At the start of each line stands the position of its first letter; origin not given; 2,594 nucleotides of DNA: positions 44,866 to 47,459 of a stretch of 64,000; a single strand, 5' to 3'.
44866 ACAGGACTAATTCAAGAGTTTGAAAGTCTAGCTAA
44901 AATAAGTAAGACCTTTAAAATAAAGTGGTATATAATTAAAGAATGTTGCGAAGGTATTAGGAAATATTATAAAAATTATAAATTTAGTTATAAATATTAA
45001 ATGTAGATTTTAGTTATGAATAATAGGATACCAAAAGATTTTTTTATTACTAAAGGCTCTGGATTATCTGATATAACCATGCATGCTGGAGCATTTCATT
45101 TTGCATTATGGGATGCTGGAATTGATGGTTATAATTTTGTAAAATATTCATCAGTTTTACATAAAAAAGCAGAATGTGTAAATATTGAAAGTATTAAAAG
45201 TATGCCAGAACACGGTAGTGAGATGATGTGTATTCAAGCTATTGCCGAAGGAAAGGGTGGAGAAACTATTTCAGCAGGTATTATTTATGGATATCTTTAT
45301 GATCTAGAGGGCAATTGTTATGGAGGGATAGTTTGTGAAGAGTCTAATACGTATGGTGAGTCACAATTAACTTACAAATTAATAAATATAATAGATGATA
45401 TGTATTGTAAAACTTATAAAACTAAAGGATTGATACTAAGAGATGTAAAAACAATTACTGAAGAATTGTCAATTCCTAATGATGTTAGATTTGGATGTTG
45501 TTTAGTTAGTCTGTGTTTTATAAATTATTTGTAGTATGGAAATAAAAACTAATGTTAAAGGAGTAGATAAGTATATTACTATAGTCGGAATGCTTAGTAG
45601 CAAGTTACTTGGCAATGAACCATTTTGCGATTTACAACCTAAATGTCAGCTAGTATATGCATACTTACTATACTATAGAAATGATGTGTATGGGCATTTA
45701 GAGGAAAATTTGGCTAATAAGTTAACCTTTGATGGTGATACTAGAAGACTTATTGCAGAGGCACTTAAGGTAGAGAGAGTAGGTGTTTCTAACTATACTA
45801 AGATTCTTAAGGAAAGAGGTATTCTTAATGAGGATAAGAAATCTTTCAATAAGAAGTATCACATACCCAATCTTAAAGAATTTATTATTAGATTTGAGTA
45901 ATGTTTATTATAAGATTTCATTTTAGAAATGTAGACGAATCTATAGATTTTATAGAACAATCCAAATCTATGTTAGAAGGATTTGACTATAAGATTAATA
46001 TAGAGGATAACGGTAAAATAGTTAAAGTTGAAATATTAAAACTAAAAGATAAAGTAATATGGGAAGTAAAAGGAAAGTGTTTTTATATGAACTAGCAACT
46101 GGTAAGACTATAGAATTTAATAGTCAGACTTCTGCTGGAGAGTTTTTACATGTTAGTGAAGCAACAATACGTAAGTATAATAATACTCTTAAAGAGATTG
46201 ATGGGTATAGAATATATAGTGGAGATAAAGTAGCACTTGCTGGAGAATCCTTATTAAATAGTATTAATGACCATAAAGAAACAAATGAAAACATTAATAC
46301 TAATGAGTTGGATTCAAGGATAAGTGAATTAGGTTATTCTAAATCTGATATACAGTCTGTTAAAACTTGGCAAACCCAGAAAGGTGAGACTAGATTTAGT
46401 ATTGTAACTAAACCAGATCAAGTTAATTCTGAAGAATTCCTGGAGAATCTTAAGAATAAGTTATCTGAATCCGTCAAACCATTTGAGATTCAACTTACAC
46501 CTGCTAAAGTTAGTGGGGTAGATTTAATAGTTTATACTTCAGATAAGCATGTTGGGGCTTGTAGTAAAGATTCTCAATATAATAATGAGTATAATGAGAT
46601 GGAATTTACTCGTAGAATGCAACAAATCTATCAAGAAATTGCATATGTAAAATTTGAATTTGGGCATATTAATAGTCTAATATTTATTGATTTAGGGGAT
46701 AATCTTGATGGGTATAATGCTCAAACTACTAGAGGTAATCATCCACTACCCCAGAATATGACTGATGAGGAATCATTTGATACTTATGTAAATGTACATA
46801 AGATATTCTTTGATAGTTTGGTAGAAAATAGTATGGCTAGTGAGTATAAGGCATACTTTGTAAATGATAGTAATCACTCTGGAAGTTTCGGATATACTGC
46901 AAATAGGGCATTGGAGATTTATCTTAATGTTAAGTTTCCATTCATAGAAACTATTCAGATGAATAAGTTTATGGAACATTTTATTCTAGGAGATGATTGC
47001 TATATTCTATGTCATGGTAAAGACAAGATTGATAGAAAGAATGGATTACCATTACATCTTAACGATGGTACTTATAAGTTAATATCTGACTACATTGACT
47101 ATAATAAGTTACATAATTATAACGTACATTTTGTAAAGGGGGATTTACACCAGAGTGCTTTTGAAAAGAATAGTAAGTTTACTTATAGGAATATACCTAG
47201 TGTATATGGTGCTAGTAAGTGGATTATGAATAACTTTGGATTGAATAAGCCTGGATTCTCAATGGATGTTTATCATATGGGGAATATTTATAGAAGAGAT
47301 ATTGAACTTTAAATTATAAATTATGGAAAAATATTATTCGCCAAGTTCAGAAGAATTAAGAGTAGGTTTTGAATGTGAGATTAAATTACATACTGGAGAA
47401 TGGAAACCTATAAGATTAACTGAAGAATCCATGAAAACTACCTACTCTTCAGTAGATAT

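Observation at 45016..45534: Phage-borne pyruvoyl-dependent arginine decarboxylase (PdaD)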

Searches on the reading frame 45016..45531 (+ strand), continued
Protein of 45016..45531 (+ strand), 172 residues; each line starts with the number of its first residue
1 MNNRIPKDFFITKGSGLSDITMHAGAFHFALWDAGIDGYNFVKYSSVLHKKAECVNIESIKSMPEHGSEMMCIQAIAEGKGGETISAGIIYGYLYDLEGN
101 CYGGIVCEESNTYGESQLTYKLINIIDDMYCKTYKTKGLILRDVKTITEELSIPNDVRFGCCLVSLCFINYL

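Call 40: find_encoding_contigs(protein=P0016, flank=8000, max_places=3)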
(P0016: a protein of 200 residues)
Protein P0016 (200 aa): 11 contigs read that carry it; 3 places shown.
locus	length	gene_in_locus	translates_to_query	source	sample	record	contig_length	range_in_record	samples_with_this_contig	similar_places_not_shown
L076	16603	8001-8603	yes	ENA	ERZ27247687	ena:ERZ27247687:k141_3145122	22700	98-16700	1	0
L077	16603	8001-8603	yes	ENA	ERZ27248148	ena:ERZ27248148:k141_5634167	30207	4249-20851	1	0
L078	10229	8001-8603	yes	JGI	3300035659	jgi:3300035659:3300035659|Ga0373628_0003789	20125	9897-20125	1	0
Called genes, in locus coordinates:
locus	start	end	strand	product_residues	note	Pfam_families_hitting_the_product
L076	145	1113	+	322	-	PF00696:AA_kinase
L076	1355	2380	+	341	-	PF02729:OTCace_N, PF00185:OTCace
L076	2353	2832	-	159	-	PF04306:DUF456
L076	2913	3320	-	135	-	PF11680:DUF3276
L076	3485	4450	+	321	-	PF01029:NusB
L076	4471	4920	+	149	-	PF07610:DUF1573, PF22544:HYDIN_VesB_CFA65-like_Ig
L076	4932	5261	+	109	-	PF02699:YajC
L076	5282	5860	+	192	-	-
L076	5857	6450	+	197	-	PF01121:CoaE, PF13238:AAA_18 (weak)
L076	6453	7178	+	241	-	PF27507:DjlA_TM, PF05099:TerB, PF00226:DnaJ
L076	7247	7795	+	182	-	PF18347:DUF5606, PF21186:DUF6852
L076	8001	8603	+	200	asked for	PF01862:PvlArgDC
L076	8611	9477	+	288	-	PF00491:Arginase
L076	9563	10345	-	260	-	PF01503:PRA-PH (faint), PF03819:MazG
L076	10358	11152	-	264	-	PF01887:SAM_HAT_N, PF20257:SAM_HAT_C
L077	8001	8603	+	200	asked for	PF01862:PvlArgDC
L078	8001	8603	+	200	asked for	PF01862:PvlArgDC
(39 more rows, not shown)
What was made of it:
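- The Bacteroidales/Rikenellaceae chromosomal copy P0016 lies 8 nt upstream of an Arginase-family gene among housekeeping genes (call 40).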

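Call 48: search_protein_families(library=pfam, alignment_id=A3, max_evalue=0.0001)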
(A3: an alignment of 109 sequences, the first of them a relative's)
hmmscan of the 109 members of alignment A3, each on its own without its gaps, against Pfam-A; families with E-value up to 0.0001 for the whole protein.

A. member 1, L051:6089-6979:+ (297 aa): 2 families
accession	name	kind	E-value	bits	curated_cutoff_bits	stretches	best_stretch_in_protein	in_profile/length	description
PF01467.32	CTP_transf_like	-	1.7e-17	64.3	21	1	97-259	1-131/133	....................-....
PF03819.22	MazG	-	3.6e-05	24.4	22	0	32-83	15-70/74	MazG nucleotide pyrophosphohydrolase domain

B. families by the number of members that match (of 109 scanned): 33 families (the first 25 are shown)
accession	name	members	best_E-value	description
PF01327.26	Pep_deformylase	3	7.3e-49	Polypeptide deformylase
PF01507.26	PAPS_reduct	3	1.3e-14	Phosphoadenosine phosphosulfate reductase domain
PF07068.17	Gp23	2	8.5e-39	Major capsid protein Gp23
PF01234.23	NNMT_PNMT_TEMT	2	2.3e-30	NNMT/PNMT/TEMT family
PF12850.12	Metallophos_2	2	2.5e-27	Calcineurin-like phosphoesterase superfamily domain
PF00625.27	Guanylate_kin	2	3.2e-22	Guanylate kinase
PF03420.18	Peptidase_S77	2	6.2e-16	Prohead core protein serine protease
PF20034.4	Peptidase_S80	2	5.7e-12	Peptidase S80 family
PF00004.35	AAA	2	6.7e-11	ATPase family associated with various cellular activities (AAA)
PF00149.33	Metallophos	2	1.7e-06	Calcineurin-like phosphoesterase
PF21189.3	PHA02142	1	3.8e-27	PHA02142 OB-fold domain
PF00239.26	Resolvase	1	3.4e-21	Resolvase, N terminal domain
PF13223.11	DUF4031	1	2.4e-18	Protein of unknown function (DUF4031)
PF01467.32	CTP_transf_like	1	1.7e-17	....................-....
PF01544.23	CorA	1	2.4e-16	CorA-like Mg2+ transporter protein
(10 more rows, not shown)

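Call 49: search_dna_similar(query=P0016, collection=phages, mode=protein, max_evalue=0.01, max_rows=20)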
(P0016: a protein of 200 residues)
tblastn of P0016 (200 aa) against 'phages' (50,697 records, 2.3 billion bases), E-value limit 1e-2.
No match.

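Call 57: search_protein_families(library=pfam, proteins=[L016:8657-10483:+, L016:10496-11539:-, L020:9419-10096:-, L020:10224-11621:+, L009:2955-5858:-, L020:3564-5900:-, L016:4941-5867:+, L016:4039-4920:+, L012:1764-3191:+, L012:357-1751:+], max_evalue=0.0001)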
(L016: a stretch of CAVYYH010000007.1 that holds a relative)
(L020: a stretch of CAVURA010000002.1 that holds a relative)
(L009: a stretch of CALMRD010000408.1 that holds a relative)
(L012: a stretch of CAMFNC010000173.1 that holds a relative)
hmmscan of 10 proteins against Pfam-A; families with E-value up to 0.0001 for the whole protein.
L016:8657-10483:+ (609 aa): 4 families
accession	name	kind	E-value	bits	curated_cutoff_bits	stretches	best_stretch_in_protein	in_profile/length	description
PF01301.25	Glyco_hydro_35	-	1.2e-104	350.8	27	1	39-353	1-317/319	Glycosyl hydrolases family 35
PF21317.3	BetaGal_ABD_1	-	5.8e-26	91.1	27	1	398-507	1-111/113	Beta-galactosidase, first all-beta domain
PF21467.3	BetaGal_gal-bd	-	3.6e-25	88.3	27.3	1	530-587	2-62/62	Beta-galactosidase, galactose-binding domain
PF02449.21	Glyco_hydro_42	-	9.2e-08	32.3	21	1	55-193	3-142/376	Beta-galactosidase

L016:10496-11539:- (348 aa): 1 family
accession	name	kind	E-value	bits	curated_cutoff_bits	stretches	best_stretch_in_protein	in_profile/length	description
PF01384.25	PHO4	-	2.5e-90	303.4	33.7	1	20-334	1-350/350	Phosphate transporter family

L020:9419-10096:- (226 aa): 1 family
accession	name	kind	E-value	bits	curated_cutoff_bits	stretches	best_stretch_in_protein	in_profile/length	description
PF01865.21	PhoU_div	-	1.5e-24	87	24.4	1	17-223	2-213/214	Protein of unknown function DUF47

L020:10224-11621:+ (466 aa): 5 families
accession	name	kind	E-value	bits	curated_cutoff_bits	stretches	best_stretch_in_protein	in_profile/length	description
PF10996.14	Beta-Casp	-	4.1e-38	131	27.7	1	255-380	1-120/120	Beta-Casp domain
PF07521.17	RMMBL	-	1.2e-12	48.1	21.6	1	394-455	2-60/63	Zn-dependent metallo-hydrolase RNA specificity domain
PF00753.33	Lactamase_B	-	8.9e-10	39.3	22.7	1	17-91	9-80/196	Metallo-beta-lactamase superfamily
PF12706.13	Lactamase_B_2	-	5.7e-05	23.2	27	0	26-90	2-67/200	Beta-lactamase superfamily domain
PF16661.11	Lactamase_B_6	-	8.3e-05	22.5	27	0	19-173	2-150/193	Metallo-beta-lactamase superfamily domain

L009:2955-5858:- (968 aa): 1 family
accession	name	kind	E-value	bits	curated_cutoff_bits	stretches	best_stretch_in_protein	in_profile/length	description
PF07495.19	Y_Y_Y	-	6.8e-12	45.6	26.6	1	686-740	2-56/65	Y_Y_Y domain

L020:3564-5900:- (779 aa): 3 families
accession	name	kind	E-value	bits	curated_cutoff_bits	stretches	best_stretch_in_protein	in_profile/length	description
PF00933.27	Glyco_hydro_3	-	7.9e-74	249.4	27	1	71-377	1-316/316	Glycosyl hydrolase family 3 N terminal domain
PF01915.27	Glyco_hydro_3_C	-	2.9e-49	168.2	31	1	414-663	1-200/200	Glycosyl hydrolase family 3 C-terminal domain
PF14310.12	Fn3-like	-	2.8e-21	75.8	25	1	700-768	1-71/71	Fibronectin type III-like domain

L016:4941-5867:+ (309 aa): 0 families

L016:4039-4920:+ (294 aa): 1 family
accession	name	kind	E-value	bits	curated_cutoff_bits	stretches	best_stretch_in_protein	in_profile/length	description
PF00332.24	Glyco_hydro_17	-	4.5e-14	53.2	28.2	1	208-294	213-302/306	Glycosyl hydrolases family 17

L012:1764-3191:+ (476 aa): 4 families
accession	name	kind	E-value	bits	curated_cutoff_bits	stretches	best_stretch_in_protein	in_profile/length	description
PF05958.17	tRNA_U5-meth_tr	-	6.9e-19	68.5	23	1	291-473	168-356/357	tRNA (Uracil-5-)-methyltransferase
PF13847.12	Methyltransf_31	-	3.8e-10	40.1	27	1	327-403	5-81/145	Methyltransferase domain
PF01938.26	TRAM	-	9.7e-06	25.8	21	1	13-62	9-61/61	TRAM domain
PF02475.24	TRM5-TYW2_MTfase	-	8.3e-05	23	28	0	325-389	36-103/164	TRM5/TYW2 methyltransferase domain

L012:357-1751:+ (465 aa): 4 families
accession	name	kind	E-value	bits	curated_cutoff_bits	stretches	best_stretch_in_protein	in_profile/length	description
PF02878.22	PGM_PMM_I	-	5.4e-29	101.1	22.5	1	8-140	7-134/138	Phosphoglucomutase/phosphomannomutase, alpha/beta/alpha domain I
PF02879.22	PGM_PMM_II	-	1.1e-21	77.8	29.3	1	162-264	2-103/103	Phosphoglucomutase/phosphomannomutase, alpha/beta/alpha domain II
PF02880.22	PGM_PMM_III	-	2.3e-18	66.8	20.7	1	271-375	4-112/115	Phosphoglucomutase/phosphomannomutase, alpha/beta/alpha domain III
PF00408.26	PGM_PMM_IV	-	2.8e-08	34.2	23.1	1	398-454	13-62/68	Phosphoglucomutase/phosphomannomutase, C-terminal domain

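Call 65: find_encoding_contigs(protein=P0011, flank=8000, max_places=2)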
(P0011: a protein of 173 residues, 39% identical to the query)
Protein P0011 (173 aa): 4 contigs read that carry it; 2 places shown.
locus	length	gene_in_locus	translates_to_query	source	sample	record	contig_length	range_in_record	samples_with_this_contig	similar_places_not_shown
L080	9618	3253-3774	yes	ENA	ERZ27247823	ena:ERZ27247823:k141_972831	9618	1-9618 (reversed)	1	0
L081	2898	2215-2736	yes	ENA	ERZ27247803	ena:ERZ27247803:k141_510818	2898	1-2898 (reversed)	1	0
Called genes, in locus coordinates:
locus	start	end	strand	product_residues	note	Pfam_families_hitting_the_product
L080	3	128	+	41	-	?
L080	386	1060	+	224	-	PF13641:Glyco_tranf_2_3, PF00535:Glycos_transf_2, PF10111:Glyco_tranf_2_2, PF13632:Glyco_trans_2_3 (weak)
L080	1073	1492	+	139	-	-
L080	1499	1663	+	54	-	-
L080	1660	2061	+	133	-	-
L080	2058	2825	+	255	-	PF01531:Glyco_transf_11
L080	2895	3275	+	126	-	-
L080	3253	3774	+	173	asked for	PF01862:PvlArgDC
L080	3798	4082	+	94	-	-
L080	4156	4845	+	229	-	-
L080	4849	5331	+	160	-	-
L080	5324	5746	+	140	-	-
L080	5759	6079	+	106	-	-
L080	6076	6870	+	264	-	-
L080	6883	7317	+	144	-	PF09643:YopX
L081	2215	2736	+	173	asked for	PF01862:PvlArgDC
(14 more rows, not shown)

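Call 70: fold_search(model_id=the predicted structure, library=viral)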
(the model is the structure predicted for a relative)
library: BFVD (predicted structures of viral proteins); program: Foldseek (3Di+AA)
matches with E <= 10: 1435; with E <= 0.001: 0
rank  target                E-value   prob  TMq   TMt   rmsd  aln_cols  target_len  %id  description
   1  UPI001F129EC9         1.1e-03  0.75  0.19  0.06  17.8       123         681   12  (no name look-up for this kind of identifier)
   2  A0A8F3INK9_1          4.0e-03  0.33  0.13  0.03  17.8       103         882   14  Minor tail protein [Arthrobacter phage SilentRX]
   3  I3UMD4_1              4.3e-03  0.51  0.19  0.05  16.7       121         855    7  Tail protein [Colwellia phage 9A]
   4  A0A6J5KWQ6            6.0e-03  0.14  0.11  0.04  20.8       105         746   15  Uncharacterized protein [uncultured Caudovirales phage]
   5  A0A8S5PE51            7.6e-03  0.25  0.17  0.04  17.0       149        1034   10  Tail protein [Siphoviridae sp. ctLOE2]
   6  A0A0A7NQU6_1          8.1e-03  0.44  0.17  0.04  17.9       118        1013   11  ILEI/PANDER domain-containing protein [Lactobacillus phage LfeInf]
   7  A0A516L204            9.1e-03  0.16  0.13  0.03  20.0       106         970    8  (no name in the UniProt tables at hand)
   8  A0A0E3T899            1.0e-02  0.44  0.20  0.07  17.6       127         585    8  Galactose binding protein [Gordonia phage Gsput1]
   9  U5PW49                1.1e-02  0.98  0.27  0.43   4.7        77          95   16  Uncharacterized protein [Acinetobacter phage Presley]
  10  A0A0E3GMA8            1.1e-02  0.08  0.11  0.11  21.9       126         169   15  (no name in the UniProt tables at hand)
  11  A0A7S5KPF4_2          1.4e-02  0.41  0.18  0.03  17.8       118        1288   10  Host specificity protein J [Bacteriophage DSS3_VP1]
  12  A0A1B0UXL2            1.5e-02  0.21  0.17  0.06  18.4       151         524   10  (no name in the UniProt tables at hand)
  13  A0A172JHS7            1.6e-02  0.84  0.28  0.21  18.3       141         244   10  Metallophosphatase [Bacillus phage AR9]
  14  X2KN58                1.6e-02  0.28  0.18  0.07  17.9       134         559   10  Minor tail protein [Mycobacterium phage Hawkeye]
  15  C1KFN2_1              1.7e-02  0.47  0.18  0.03  16.8       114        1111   11  Putative tail fibre protein [Lactobacillus phage Lb338-1]
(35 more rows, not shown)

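Call 72: find_related_loci(query=window:45016-45531:+, collection=metagenome_contigs, flank=8000)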
Query window:45016-45531:+ (172 aa) in metagenome_contigs; peptide patterns used: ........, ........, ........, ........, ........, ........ (x = any residue, [..] = any of these).
106 stretches matched a pattern, but none encodes a relative of the query by tblastn (E <= 1e-3).
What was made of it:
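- Tried and rejected: The first metagenome scan with exact peptides found nothing (call 72).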

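Call 74: find_related_loci(query=A4, collection=metagenome_contigs, flank=8000)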
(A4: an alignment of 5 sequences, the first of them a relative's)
Query A4 (172 aa) in metagenome_contigs; peptide patterns used: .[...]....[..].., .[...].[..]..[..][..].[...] (x = any residue, [..] = any of these).
471 stretches matched a pattern; 155 encode a relative of the query (tblastn E <= 1e-3); the best 80 are kept; 80 distinct loci.
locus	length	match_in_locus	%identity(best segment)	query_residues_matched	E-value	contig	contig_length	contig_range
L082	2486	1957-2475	44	1-172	8e-47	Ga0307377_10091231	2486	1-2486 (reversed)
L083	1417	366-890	48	1-172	3e-47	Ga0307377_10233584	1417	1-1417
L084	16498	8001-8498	47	4-172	3e-41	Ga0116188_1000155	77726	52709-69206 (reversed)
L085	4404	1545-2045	45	3-172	2e-40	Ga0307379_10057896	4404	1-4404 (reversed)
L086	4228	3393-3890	44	3-171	2e-39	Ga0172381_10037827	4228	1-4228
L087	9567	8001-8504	45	1-171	3e-39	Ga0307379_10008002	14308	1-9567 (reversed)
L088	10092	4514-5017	45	1-171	3e-39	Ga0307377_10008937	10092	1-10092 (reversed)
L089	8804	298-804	42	1-172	5e-38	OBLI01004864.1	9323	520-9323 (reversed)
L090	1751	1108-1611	46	1-171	1e-38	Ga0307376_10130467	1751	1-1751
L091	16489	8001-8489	43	3-172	4e-38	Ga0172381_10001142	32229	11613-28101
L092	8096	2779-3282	40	1-171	1e-37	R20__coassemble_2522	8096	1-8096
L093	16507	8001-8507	41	1-172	1e-37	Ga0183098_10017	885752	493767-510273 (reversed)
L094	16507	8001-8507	41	1-172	8e-38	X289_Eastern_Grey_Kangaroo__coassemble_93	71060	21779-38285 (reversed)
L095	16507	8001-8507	41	1-172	1e-37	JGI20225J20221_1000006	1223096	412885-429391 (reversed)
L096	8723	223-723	42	3-172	6e-38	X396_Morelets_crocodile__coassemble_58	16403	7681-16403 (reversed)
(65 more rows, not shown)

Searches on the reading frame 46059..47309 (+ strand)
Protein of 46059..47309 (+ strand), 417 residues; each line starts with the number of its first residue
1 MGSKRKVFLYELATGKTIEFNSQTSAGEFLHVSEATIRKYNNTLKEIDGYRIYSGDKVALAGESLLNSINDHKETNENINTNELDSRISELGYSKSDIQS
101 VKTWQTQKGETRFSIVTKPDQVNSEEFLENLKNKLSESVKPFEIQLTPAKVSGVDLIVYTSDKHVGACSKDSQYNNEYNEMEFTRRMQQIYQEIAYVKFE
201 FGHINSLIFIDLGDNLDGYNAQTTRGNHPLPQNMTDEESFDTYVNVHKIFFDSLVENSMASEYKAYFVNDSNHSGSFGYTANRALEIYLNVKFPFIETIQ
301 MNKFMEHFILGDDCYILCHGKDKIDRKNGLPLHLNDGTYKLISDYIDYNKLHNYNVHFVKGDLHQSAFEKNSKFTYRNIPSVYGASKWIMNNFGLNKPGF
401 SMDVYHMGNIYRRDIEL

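Call 3: search_protein_families(library=pfam, proteins=[window:46059-47309:+], max_evalue=0.1)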
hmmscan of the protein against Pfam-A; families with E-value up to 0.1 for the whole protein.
window:46059-47309:+ (417 aa): 1 family
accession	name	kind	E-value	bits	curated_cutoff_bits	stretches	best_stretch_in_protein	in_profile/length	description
PF07453.19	NUMOD1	-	5.4e-05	23.7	22.8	1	6-40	2-36/37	NUMOD1 domain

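Call 5: search_protein_families(library=phrogs, proteins=[window:46059-47309:+], max_evalue=0.01)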
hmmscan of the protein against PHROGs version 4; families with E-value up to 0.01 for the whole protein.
window:46059-47309:+ (417 aa): 1 family
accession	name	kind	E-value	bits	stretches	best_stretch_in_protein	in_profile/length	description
phrog_22398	-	unknown function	8.4e-38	131.2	1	65-401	74-414/433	-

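Call 64: search_solved_structures(query=window:46059-47309:+, max_evalue=1)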
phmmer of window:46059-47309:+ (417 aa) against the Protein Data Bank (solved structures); distinct sequences matched with E-value up to 1: 1.
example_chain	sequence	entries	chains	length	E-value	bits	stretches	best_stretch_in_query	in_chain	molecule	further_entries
9k3c_A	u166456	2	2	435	0.55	12.5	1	24-70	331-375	Cysteate synthase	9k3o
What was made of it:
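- Checked: Its 'metallophosphoesterase' label was not confirmed by Pfam, PHROGs or a PDB sequence search (calls 3, 5, 64).
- Tried and rejected: The 'metallophosphoesterase' label of the 417-aa neighbour could not be confirmed (calls 3, 5, 64).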
